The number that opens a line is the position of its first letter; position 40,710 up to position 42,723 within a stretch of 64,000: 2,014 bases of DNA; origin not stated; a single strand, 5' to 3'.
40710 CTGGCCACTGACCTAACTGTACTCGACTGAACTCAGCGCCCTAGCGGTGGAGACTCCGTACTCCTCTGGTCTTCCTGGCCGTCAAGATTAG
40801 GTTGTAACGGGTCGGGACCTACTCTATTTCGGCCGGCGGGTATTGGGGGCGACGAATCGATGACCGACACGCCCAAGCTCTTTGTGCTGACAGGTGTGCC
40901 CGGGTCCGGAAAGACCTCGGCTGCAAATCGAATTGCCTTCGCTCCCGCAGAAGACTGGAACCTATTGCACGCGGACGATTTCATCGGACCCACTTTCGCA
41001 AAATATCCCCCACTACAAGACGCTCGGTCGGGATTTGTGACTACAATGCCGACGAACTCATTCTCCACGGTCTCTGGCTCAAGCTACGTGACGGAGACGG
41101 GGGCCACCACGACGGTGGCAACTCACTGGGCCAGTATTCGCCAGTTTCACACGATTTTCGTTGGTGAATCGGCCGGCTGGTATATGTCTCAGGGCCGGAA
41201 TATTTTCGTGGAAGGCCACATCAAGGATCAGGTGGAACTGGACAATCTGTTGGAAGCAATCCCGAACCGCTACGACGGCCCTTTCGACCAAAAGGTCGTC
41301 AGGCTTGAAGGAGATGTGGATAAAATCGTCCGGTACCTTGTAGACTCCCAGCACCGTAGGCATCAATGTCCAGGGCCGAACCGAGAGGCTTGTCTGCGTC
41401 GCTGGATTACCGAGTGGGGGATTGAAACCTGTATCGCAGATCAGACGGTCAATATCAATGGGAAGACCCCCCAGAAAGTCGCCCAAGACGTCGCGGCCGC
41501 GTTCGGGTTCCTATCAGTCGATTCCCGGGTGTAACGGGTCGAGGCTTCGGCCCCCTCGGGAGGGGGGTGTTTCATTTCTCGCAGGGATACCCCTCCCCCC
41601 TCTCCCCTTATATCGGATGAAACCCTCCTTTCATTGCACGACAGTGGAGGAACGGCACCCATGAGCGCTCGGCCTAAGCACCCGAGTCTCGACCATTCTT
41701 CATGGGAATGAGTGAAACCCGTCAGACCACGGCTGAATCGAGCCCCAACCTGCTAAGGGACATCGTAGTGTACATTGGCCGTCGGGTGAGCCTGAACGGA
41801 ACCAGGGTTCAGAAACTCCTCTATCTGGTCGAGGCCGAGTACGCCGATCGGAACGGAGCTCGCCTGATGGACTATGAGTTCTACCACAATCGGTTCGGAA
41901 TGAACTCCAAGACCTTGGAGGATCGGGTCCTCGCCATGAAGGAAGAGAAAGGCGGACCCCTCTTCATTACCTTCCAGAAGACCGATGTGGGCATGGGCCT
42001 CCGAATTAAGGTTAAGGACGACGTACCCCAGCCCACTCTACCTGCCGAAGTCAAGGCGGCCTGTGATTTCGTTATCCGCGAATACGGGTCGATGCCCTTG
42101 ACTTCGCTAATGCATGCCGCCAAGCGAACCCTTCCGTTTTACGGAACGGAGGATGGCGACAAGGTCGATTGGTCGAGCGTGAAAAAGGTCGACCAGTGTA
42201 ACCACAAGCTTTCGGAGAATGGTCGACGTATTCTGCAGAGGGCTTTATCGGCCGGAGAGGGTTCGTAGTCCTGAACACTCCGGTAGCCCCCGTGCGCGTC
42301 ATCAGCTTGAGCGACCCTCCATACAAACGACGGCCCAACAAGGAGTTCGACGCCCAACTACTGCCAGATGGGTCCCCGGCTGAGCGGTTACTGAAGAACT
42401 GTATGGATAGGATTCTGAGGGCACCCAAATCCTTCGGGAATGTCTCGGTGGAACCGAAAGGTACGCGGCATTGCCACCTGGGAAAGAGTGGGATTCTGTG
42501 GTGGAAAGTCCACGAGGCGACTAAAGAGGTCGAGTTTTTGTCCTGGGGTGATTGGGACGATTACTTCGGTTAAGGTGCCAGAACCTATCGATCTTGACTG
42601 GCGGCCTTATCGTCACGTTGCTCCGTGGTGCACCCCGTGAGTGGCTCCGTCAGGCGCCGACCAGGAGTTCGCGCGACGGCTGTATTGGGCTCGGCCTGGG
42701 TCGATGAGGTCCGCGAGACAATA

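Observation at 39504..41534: Uncharacterised three-gene module (TM zinc-ribbon peptide + TM protein + P-loop kinase-fold protein) in a defence-type island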

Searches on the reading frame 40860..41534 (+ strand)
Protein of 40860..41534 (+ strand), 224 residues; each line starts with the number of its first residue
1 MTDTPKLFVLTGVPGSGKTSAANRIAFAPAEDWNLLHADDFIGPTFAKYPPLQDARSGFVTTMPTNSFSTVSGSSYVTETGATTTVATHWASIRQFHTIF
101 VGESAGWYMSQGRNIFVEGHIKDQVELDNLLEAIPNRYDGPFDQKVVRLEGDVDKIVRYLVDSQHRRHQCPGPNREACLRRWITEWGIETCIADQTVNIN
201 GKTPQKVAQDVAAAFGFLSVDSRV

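Call 4: search_protein_families(library=pfam, proteins=[window:40860-41534:+], max_evalue=0.1)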
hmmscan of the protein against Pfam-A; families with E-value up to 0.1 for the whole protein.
window:40860-41534:+ (224 aa): 9 families
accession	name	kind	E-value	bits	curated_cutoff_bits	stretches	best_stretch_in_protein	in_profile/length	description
PF13671.12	AAA_33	-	0.003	18.3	27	1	7-44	1-36/143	AAA domain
PF20720.3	nSTAND3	-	0.0045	17.1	27.2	1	6-40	18-53/155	Novel STAND NTPase 3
PF13238.12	AAA_18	-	0.0097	16.8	29.4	1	9-26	2-19/128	AAA domain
PF06414.18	Zeta_toxin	-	0.025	14.5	22.3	1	4-40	15-53/199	Zeta toxin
PF13191.12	AAA_16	-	0.029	15.3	32.6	1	4-32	23-51/167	AAA ATPase domain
PF13401.12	AAA_22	-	0.038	14.8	27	1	4-28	4-28/130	AAA domain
PF13207.12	AAA_17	-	0.077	13.7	27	0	11-26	1-16/136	AAA domain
PF05729.18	NACHT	-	0.078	13.2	26.7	0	8-31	3-26/167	NACHT domain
PF08433.16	KTI12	-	0.091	12.7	22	0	7-26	3-22/271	Chromatin associated protein KTI12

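Call 5: search_protein_families(library=padloc, proteins=[window:40860-41534:+], max_evalue=0.1)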
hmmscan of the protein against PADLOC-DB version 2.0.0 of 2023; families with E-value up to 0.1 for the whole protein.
window:40860-41534:+ (224 aa): 4 families
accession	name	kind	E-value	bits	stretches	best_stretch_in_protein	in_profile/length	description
PDLC04140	mad8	-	0.0022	15.6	1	4-135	26-86/314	mads_8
PDLC02196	IetA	-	0.032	11.7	1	5-27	122-144/374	-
PDLC05064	PDC-S68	-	0.051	9.2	1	6-25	701-720/1273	-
PDLC04232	IetA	-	0.067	10.6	0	9-27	120-138/330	-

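Call 18: find_homologous_proteins(query=window:40860-41534:+, max_evalue=0.01)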
Query window:40860-41534:+ (224 aa): 4 proteins with E <= 0.01 among 288 candidates.
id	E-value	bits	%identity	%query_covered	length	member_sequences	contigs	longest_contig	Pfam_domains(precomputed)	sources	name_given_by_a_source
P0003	1.9e-150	517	100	100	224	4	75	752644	-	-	-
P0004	2.1e-45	173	43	95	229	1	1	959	-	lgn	-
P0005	7.7e-40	155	40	97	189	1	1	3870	-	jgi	jgi:hypothetical protein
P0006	1.5e-37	147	38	95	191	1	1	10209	PF13207.13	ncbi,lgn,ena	-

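Call 19: find_encoding_contigs(protein=P0003, flank=10000, max_places=10)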
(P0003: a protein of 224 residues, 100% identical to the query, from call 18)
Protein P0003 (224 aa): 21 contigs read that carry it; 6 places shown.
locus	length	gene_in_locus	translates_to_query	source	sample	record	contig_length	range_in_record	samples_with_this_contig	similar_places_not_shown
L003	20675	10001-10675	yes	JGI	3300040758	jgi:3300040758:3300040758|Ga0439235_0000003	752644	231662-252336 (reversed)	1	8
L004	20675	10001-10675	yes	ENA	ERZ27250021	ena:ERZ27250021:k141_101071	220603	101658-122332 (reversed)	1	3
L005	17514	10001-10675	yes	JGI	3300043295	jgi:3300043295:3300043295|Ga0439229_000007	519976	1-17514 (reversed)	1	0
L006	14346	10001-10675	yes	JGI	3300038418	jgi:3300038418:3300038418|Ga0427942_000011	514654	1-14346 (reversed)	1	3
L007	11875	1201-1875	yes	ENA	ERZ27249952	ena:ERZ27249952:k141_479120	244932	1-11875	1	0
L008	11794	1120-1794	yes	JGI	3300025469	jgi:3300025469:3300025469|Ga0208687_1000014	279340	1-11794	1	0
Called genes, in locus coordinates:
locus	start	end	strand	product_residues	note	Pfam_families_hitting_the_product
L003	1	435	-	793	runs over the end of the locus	PF13191:AAA_16, PF17874:TPR_MalT, PF13424:TPR_12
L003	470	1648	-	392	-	PF01571:GCV_T, PF08669:GCV_T_C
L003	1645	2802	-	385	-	PF06849:DUF1246, PF06973:DUF1297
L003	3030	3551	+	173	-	PF12840:HTH_20 (weak)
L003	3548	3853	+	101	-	-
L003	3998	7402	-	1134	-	PF03833:PolC_DP2_N, PF24844:PolC_DP2_central, PF24846:PolC_DP2_cat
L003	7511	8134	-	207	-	PF01209:Ubie_methyltran, PF13489:Methyltransf_23, PF13847:Methyltransf_31, PF08241:Methyltransf_11, PF08242:Methyltransf_12, PF13649:Methyltransf_25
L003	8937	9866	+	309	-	-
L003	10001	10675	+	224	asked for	-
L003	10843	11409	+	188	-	-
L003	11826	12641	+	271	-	PF09019:EcoRII-C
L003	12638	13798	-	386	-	PF01170:UPF0020 (faint), PF01555:N6_N4_Mtase (faint)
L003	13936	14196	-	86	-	PF08279:HTH_11 (weak)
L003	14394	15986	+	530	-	PF13610:DDE_Tnp_IS240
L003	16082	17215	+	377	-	PF00091:Tubulin, PF12327:FtsZ_C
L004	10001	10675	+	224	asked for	-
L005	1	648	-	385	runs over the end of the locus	PF06849:DUF1246, PF06973:DUF1297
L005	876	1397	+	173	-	PF12840:HTH_20 (weak)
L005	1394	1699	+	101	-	-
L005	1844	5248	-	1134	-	PF03833:PolC_DP2_N, PF24844:PolC_DP2_central, PF24846:PolC_DP2_cat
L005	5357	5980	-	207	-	PF01209:Ubie_methyltran, PF13489:Methyltransf_23, PF13847:Methyltransf_31, PF08241:Methyltransf_11, PF08242:Methyltransf_12, PF13649:Methyltransf_25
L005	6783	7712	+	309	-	-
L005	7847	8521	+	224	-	-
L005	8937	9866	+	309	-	-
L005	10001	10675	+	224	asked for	-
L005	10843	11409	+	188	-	-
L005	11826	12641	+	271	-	PF09019:EcoRII-C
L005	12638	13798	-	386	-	PF01170:UPF0020 (faint), PF01555:N6_N4_Mtase (faint)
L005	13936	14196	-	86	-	PF08279:HTH_11 (weak)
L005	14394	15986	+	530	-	PF13610:DDE_Tnp_IS240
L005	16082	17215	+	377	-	PF00091:Tubulin, PF12327:FtsZ_C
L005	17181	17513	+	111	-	?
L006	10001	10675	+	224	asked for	-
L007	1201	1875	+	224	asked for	-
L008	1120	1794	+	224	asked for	-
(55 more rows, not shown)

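Call 20: find_encoding_contigs(protein=P0006, flank=10000)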
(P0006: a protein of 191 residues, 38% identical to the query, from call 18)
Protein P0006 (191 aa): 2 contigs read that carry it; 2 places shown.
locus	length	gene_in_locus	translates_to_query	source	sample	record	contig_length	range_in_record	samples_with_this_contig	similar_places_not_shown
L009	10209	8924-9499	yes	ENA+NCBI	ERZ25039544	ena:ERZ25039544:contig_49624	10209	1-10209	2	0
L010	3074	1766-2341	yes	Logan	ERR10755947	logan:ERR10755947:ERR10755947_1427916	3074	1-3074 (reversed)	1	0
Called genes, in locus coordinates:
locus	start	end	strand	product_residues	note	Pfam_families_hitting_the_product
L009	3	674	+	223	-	?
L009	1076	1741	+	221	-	PF00239:Resolvase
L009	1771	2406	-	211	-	-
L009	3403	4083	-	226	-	-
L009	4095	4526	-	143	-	-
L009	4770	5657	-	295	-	-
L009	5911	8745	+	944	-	PF02384:N6_Mtase, PF07669:Eco57I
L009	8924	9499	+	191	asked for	PF13207:AAA_17 (faint)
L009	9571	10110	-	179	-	-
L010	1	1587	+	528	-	?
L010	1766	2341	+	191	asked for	PF13207:AAA_17 (faint)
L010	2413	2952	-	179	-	-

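Call 21: find_encoding_contigs(protein=P0005, flank=10000)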
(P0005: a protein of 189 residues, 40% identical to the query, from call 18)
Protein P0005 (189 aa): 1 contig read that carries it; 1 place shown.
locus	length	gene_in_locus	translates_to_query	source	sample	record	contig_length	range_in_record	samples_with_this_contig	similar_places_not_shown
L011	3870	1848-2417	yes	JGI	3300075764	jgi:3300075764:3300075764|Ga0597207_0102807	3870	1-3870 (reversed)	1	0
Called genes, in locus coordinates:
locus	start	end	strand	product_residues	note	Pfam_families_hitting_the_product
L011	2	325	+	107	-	?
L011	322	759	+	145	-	-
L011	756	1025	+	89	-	-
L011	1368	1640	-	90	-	-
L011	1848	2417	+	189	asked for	-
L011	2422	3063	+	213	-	-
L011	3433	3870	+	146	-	?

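Call 31: search_solved_structures(query=A2, max_evalue=10, show_alignments=2)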
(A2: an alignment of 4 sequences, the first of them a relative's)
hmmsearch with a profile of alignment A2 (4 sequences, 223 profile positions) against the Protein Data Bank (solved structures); distinct sequences matched with E-value up to 10: 134 (the best 60 are shown).
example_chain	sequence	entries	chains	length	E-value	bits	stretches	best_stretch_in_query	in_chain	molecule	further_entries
9r72_B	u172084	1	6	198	0.00016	24.4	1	8-51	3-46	Adenylate kinase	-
7owe_E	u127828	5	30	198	0.00016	24.4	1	8-51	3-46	Adenylate kinase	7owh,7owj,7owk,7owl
6ln3_A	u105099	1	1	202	0.0021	20.8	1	1-41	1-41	Adenylate kinase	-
5iww_D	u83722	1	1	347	0.0041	19.8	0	92-154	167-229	PLS9-PPR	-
4cvn_A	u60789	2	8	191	0.008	18.9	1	7-36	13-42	PUTATIVE ADENYLATE KINASE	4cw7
4xrp_A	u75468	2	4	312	0.011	18.4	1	5-42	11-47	Pnkp1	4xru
2yvu_A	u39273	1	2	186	0.022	17.5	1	8-32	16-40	Probable adenylyl-sulfate kinase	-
1zp6_A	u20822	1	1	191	0.022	17.4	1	6-43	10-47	hypothetical protein Atu3015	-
9fqr_Xf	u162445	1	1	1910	0.036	16.7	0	3-28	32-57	Cilia- and flagella-associated protein 276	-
9drz_A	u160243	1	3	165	0.042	16.5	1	5-41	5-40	p-loop containing nucleoside triphosphatehydrolase protein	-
1y63_A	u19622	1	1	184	0.06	16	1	8-31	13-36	Lmaj004144AAA protein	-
1vma_A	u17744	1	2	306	0.12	15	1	5-40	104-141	cell division protein FtsY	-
9d2f_A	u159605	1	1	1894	0.12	15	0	4-28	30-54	Adenylate kinase 9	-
4xgu_A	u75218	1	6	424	0.13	14.9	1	5-30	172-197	Putative pachytene checkpoint protein 2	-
1ki9_A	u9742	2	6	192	0.14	14.9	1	5-32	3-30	adenylate kinase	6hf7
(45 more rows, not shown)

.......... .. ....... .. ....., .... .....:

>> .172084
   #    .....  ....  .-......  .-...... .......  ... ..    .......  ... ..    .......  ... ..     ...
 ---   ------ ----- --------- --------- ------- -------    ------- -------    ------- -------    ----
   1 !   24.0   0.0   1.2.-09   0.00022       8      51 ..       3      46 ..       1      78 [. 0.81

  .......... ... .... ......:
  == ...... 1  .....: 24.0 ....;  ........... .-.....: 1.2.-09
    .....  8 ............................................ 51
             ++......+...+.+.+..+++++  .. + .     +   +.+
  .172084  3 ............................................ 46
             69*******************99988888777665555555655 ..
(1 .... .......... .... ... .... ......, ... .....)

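Call 36: search_protein_families(library=pfam, proteins=[L009:9571-10110:-, L011:2422-3063:+, L011:1368-1640:-, L011:322-759:+, L011:756-1025:+], max_evalue=0.01)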
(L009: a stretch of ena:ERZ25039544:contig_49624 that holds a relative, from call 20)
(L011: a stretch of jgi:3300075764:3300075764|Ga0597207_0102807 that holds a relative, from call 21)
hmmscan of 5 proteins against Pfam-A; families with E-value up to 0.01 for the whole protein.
L009:9571-10110:- (179 aa): 0 families

L011:2422-3063:+ (213 aa): 0 families

L011:1368-1640:- (90 aa): 0 families

L011:322-759:+ (145 aa): 0 families

L011:756-1025:+ (89 aa): 0 families

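Call 40: predict_structure(alignment_id=A2)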
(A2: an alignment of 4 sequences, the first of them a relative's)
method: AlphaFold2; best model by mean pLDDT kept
length: 224 residues; sequences in the alignment: 4
mean_pLDDT: 68.5   pTM: 0.72
mean pLDDT of the five models: 68.5, 65.1, 64.1, 63.9, 63.6
residues with pLDDT >= 90: 28; 70-90: 99; 50-70: 46; < 50: 51
segments of 3 or more residues with pLDDT < 50: 44-88
pLDDT, mean of each block of 10 residues (from residue 1): 80 84 74 75 47 40 35 32 41 60 52 81 82 81 91 87 72 76 69 88 90 80 47
secondary structure, 60 per line:
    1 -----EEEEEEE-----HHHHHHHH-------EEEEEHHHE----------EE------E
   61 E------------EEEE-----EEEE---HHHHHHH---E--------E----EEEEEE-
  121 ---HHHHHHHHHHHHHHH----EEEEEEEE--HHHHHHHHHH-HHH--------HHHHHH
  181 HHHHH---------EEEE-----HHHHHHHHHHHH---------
elements in order: E6-12 H18-25 E33-37 E74-77 E83-86 H90-96 E114-119 H124-138 E143-150 H153-162 H175-185 E195-198 H204-215

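Call 47: fold_search(model_id=the predicted structure, library=pdb)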
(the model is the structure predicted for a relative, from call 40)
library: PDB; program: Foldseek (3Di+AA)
matches with E <= 10: 1349; with E <= 0.001: 96
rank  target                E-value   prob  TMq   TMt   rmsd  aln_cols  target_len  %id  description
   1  3asz_B                5.6e-06  1.00  0.44  0.47   9.6       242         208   15  CMP-complex structure of uridine kinase from Thermus thermophilus HB8 (released 2011-06-01)
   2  1ufq_A                1.3e-05  1.00  0.42  0.44   9.0       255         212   13  Crystal structure of ligand-free human uridine-cytidine kinase 2 (released 2004-05-04)
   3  2vli_B                1.4e-05  1.00  0.43  0.53   7.6       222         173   14  Structure of Deinococcus radiodurans tunicamycin resistance protein (released 2008-06-17)
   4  1uke                  1.8e-05  1.00  0.47  0.53   7.9       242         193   14  UMP/CMP KINASE FROM SLIME MOLD (released 1998-04-29)
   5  1qhs                  2.5e-05  1.00  0.46  0.55   8.8       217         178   14  CHLORAMPHENICOL PHOSPHOTRANSFERASE IN COMPLEX WITH CHLORAMPHENICOL FROM STREPTOMYCES VENEZUELAE (released 2000-06-01)
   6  1l4u                  3.2e-05  1.00  0.47  0.61   6.6       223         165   16  CRYSTAL STRUCTURE OF SHIKIMATE KINASE FROM MYCOBACTERIUM TUBERCULOSIS IN COMPLEX WITH MGADP AND PT(II) AT 1.8 ANGSTROM R (released 2002-06-12)
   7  2bwj_D                3.4e-05  1.00  0.45  0.50   6.9       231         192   15  Structure of adenylate kinase 5 (released 2005-07-21)
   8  3adb_A                3.7e-05  1.00  0.44  0.40  12.2       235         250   12  Crystal structure of O-phosphoseryl-tRNA kinase complexed with selenocysteine tRNA and AMPPNP (crystal type 1) (released 2010-07-28)
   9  2iys                  4.7e-05  1.00  0.48  0.60   7.4       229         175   16  Shikimate kinase from Mycobacterium tuberculosis in complex with shikimate, open LID (conf. A) (released 2006-10-11)
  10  3h0k_A                4.7e-05  1.00  0.49  0.61   6.8       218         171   11  Crystal structure of an adenylated kinase related protein from sulfolobus solfataricus to 3.25a (released 2009-04-21)
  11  1zp6                  4.7e-05  1.00  0.47  0.57   6.9       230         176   15  Crystal Structure of Atu3015, a Putative Cytidylate Kinase from Agrobacterium tumefaciens, Northeast Structural Genomics (released 2005-05-24)
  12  2bdt                  4.7e-05  1.00  0.46  0.57   7.1       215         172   13  Crystal Structure of the Putative Gluconate Kinase from Bacillus halodurans, Northeast Structural Genomics Target BhR61 (released 2005-11-01)
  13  3asy_B                4.7e-05  1.00  0.45  0.50   9.3       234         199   14  ligand-free structure of uridine kinase from thermus thermophilus HB8 (released 2011-06-01)
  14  1zyu                  5.3e-05  1.00  0.47  0.60   6.5       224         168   17  Crystal structure of Mycobacterium tuberculosis shikimate kinase in complex with shikimate and amppcp at 2.85 angstrom r (released 2006-07-11)
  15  2rhm_C                6.1e-05  1.00  0.45  0.52   8.8       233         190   18  Crystal structure of a putative kinase (caur_3907) from chloroflexus aurantiacus j-10-fl at 1.70 A resolution (released 2007-11-20)
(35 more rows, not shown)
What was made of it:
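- On Zeta toxin / AAA_33 kinases (P-loop gene): Model pLDDT 68.5 (calls 40, 47).
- Closest known: Zeta-toxin / AAA_33 / polynucleotide-kinase-like P-loop kinases. Same: Foldseek places the model among small P-loop kinases (call 47).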

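Call 70: search_dna_similar(query=window:40860-41534:+, collection=plasmids, mode=protein, max_evalue=0.001, max_rows=10)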
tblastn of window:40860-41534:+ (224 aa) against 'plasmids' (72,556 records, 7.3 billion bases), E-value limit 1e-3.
No match.

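Call 81: search_protein_families(library=ncbifam, proteins=[window:40860-41534:+, P0006], max_evalue=0.05)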
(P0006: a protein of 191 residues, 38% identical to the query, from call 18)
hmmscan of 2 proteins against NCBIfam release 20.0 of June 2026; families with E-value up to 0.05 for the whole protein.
window:40860-41534:+ (224 aa): 1 family
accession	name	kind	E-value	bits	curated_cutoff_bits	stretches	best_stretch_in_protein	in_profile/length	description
NF001384.0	PRK00279.2-2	equivalog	0.023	14.4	152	1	6-31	3-28/191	adenylate kinase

P0006 (191 aa): 17 families
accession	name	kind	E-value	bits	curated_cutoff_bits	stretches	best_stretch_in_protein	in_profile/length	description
NF040667.1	hom_kin_desulfo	exception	5.1e-05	23.2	197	1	7-45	4-40/163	homoserine kinase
NF003012.0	PRK03839.1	equivalog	0.00065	19.7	152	0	9-34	6-31/180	putative kinase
NF003122.0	PRK04040.1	equivalog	0.0034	16.9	155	1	5-28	4-27/189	adenylate kinase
NF042959.1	IteA_antiphage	equivalog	0.01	15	510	1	6-40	128-162/367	anti-phage ATPase IteA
TIGR00959.1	ffh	equivalog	0.013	14.4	473.2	1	3-27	99-123/428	signal recognition particle protein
NF003069.1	PRK03992.1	subfamily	0.016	14.4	500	1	3-40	165-202/379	proteasome-activating nucleotidase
NF006015.0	PRK08154.1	subfamily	0.026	13.7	204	1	8-35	141-168/314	anaerobic benzoate catabolism transcriptional regulator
NF006743.0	PRK09270.1-2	equivalog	0.026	13.6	227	1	8-33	33-58/217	nucleoside/nucleotide kinase family protein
NF003229.0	PRK04195.1-5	equivalog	0.026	13.2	280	1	6-39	47-80/413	replication factor C large subunit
TIGR00956.1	3a01205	subfamily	0.026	12.1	1959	1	5-46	791-836/1394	pleiotropic drug resistance family protein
TIGR03922.1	T7SS_EccA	equivalog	0.027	13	466.65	1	6-30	315-339/557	type VII secretion AAA-ATPase EccA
TIGR01447.1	recD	equivalog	0.027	13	310.15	1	4-24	164-184/597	exodeoxyribonuclease V subunit alpha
TIGR01351.1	adk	subfamily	0.035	13.7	168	0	7-28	3-24/212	adenylate kinase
NF058535.1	antiphage_EruA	equivalog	0.04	12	1000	0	7-34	28-55/1318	NACHT domain-containing antiphage protein EruA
NF005115.0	PRK06547.1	equivalog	0.043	13.2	173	0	6-39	18-50/172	hypothetical protein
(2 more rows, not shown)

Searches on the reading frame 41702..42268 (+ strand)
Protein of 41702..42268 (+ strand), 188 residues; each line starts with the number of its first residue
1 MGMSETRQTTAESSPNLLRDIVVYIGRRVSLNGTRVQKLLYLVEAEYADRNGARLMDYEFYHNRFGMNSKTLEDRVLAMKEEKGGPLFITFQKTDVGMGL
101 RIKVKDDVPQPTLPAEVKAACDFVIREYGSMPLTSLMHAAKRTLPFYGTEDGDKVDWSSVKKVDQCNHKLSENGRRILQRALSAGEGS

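Call 4: search_protein_families(library=pfam, proteins=[window:41702-42268:+], max_evalue=0.1)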
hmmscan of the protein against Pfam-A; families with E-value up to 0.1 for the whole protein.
window:41702-42268:+ (188 aa): 1 family
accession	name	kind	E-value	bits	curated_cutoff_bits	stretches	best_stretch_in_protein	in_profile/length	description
PF13274.11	SocA_Panacea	-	1.4e-05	26.4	25.7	1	36-137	1-103/113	Antitoxin SocA-like, Panacea domain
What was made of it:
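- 41702..42573 (+): Panacea-domain antitoxin (41702-42268) plus a 93-aa RelE/YafQ-like protein (42292-42573). Pfam SocA_Panacea 26.4 bits against a cut-off of 25.7 (call 4).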

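Call 5: search_protein_families(library=padloc, proteins=[window:41702-42268:+], max_evalue=0.1)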
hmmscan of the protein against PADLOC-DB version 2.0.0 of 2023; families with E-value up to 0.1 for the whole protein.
window:41702-42268:+ (188 aa): 1 family
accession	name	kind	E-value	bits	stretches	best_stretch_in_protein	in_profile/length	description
PDLC04505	PDC-M19A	-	0.0005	17.6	1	30-169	18-142/294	-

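Call 81: search_protein_families(library=ncbifam, proteins=[window:41702-42268:+], max_evalue=0.05)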
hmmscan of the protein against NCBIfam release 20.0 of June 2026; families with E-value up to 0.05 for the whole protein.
window:41702-42268:+ (188 aa): 0 families

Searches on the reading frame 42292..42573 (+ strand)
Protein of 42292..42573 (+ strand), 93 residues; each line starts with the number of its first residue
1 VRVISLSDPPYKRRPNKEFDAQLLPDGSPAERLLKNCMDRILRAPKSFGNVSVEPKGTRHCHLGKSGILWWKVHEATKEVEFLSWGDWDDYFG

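Call 4: search_protein_families(library=pfam, proteins=[window:42292-42573:+], max_evalue=0.1)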
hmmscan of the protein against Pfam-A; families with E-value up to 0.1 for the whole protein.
window:42292-42573:+ (93 aa): 0 families

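Call 5: search_protein_families(library=padloc, proteins=[window:42292-42573:+], max_evalue=0.1)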
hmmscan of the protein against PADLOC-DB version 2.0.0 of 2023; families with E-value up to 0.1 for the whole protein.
window:42292-42573:+ (93 aa): 0 families

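Call 81: search_protein_families(library=ncbifam, proteins=[window:42292-42573:+], max_evalue=0.05)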
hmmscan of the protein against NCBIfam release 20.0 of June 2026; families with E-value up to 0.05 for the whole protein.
window:42292-42573:+ (93 aa): 1 family
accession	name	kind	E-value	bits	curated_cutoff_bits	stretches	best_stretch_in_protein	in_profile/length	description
TIGR00053.1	TIGR00053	subfamily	0.00027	21.5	87.25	1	32-91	26-90/92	YafQ family addiction module toxin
